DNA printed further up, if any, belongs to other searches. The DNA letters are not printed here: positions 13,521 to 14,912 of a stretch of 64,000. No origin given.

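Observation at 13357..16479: Cobalamin riboswitch controlling only two surface proteins (BtuG-like lipoprotein plus T9SS-sorted DUF4465-like protein) and no transporter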

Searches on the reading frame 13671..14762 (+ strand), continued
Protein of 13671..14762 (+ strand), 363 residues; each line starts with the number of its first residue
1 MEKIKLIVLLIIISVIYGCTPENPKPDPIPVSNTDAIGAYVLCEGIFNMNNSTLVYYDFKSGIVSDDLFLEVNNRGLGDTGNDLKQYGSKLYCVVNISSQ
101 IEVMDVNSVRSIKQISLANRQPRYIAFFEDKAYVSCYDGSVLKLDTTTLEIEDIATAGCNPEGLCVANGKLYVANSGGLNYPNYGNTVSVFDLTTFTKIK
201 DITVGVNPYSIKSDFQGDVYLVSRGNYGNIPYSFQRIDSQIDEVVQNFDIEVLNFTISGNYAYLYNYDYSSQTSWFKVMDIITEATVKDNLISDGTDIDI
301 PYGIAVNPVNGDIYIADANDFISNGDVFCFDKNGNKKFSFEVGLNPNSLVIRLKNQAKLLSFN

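Call 74: search_solved_structures(query=window:13671-14762:+, max_evalue=1e-20, show_alignments=5)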
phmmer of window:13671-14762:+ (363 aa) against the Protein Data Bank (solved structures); distinct sequences matched with E-value up to 1e-20: 12.
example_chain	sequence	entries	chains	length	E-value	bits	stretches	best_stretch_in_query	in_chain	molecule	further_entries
8blw_B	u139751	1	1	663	2.4e-88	299.9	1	18-353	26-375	YncE family protein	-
8ptf_A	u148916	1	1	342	4.2e-87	295.8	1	34-352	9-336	YncE family protein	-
8ptd_A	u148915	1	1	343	5.2e-87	295.5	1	34-352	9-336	YncE family protein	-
8p97_B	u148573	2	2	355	1.4e-23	86.9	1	2-348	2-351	Putative surface layer protein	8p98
8bmy_A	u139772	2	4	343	3.8e-23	85.4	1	34-354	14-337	Putative surface layer protein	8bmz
8bn0_A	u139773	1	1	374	5e-23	85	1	34-354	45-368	Putative surface layer protein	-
3dsm_A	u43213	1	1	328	1.1e-22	83.9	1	37-354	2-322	uncharacterized protein BACUNI_02894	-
8baz_A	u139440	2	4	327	2.3e-22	82.8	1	36-352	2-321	Surface layer protein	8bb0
8bmx_D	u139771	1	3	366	3.1e-22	82.4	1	34-348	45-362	YncE family protein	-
8okv_B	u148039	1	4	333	4e-22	82.1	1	37-348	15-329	Putative surface layer protein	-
8puj_A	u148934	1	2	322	4.4e-22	81.9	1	38-348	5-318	YncE family protein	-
8bai_A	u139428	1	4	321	5.8e-22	81.5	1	37-349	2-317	Surface layer protein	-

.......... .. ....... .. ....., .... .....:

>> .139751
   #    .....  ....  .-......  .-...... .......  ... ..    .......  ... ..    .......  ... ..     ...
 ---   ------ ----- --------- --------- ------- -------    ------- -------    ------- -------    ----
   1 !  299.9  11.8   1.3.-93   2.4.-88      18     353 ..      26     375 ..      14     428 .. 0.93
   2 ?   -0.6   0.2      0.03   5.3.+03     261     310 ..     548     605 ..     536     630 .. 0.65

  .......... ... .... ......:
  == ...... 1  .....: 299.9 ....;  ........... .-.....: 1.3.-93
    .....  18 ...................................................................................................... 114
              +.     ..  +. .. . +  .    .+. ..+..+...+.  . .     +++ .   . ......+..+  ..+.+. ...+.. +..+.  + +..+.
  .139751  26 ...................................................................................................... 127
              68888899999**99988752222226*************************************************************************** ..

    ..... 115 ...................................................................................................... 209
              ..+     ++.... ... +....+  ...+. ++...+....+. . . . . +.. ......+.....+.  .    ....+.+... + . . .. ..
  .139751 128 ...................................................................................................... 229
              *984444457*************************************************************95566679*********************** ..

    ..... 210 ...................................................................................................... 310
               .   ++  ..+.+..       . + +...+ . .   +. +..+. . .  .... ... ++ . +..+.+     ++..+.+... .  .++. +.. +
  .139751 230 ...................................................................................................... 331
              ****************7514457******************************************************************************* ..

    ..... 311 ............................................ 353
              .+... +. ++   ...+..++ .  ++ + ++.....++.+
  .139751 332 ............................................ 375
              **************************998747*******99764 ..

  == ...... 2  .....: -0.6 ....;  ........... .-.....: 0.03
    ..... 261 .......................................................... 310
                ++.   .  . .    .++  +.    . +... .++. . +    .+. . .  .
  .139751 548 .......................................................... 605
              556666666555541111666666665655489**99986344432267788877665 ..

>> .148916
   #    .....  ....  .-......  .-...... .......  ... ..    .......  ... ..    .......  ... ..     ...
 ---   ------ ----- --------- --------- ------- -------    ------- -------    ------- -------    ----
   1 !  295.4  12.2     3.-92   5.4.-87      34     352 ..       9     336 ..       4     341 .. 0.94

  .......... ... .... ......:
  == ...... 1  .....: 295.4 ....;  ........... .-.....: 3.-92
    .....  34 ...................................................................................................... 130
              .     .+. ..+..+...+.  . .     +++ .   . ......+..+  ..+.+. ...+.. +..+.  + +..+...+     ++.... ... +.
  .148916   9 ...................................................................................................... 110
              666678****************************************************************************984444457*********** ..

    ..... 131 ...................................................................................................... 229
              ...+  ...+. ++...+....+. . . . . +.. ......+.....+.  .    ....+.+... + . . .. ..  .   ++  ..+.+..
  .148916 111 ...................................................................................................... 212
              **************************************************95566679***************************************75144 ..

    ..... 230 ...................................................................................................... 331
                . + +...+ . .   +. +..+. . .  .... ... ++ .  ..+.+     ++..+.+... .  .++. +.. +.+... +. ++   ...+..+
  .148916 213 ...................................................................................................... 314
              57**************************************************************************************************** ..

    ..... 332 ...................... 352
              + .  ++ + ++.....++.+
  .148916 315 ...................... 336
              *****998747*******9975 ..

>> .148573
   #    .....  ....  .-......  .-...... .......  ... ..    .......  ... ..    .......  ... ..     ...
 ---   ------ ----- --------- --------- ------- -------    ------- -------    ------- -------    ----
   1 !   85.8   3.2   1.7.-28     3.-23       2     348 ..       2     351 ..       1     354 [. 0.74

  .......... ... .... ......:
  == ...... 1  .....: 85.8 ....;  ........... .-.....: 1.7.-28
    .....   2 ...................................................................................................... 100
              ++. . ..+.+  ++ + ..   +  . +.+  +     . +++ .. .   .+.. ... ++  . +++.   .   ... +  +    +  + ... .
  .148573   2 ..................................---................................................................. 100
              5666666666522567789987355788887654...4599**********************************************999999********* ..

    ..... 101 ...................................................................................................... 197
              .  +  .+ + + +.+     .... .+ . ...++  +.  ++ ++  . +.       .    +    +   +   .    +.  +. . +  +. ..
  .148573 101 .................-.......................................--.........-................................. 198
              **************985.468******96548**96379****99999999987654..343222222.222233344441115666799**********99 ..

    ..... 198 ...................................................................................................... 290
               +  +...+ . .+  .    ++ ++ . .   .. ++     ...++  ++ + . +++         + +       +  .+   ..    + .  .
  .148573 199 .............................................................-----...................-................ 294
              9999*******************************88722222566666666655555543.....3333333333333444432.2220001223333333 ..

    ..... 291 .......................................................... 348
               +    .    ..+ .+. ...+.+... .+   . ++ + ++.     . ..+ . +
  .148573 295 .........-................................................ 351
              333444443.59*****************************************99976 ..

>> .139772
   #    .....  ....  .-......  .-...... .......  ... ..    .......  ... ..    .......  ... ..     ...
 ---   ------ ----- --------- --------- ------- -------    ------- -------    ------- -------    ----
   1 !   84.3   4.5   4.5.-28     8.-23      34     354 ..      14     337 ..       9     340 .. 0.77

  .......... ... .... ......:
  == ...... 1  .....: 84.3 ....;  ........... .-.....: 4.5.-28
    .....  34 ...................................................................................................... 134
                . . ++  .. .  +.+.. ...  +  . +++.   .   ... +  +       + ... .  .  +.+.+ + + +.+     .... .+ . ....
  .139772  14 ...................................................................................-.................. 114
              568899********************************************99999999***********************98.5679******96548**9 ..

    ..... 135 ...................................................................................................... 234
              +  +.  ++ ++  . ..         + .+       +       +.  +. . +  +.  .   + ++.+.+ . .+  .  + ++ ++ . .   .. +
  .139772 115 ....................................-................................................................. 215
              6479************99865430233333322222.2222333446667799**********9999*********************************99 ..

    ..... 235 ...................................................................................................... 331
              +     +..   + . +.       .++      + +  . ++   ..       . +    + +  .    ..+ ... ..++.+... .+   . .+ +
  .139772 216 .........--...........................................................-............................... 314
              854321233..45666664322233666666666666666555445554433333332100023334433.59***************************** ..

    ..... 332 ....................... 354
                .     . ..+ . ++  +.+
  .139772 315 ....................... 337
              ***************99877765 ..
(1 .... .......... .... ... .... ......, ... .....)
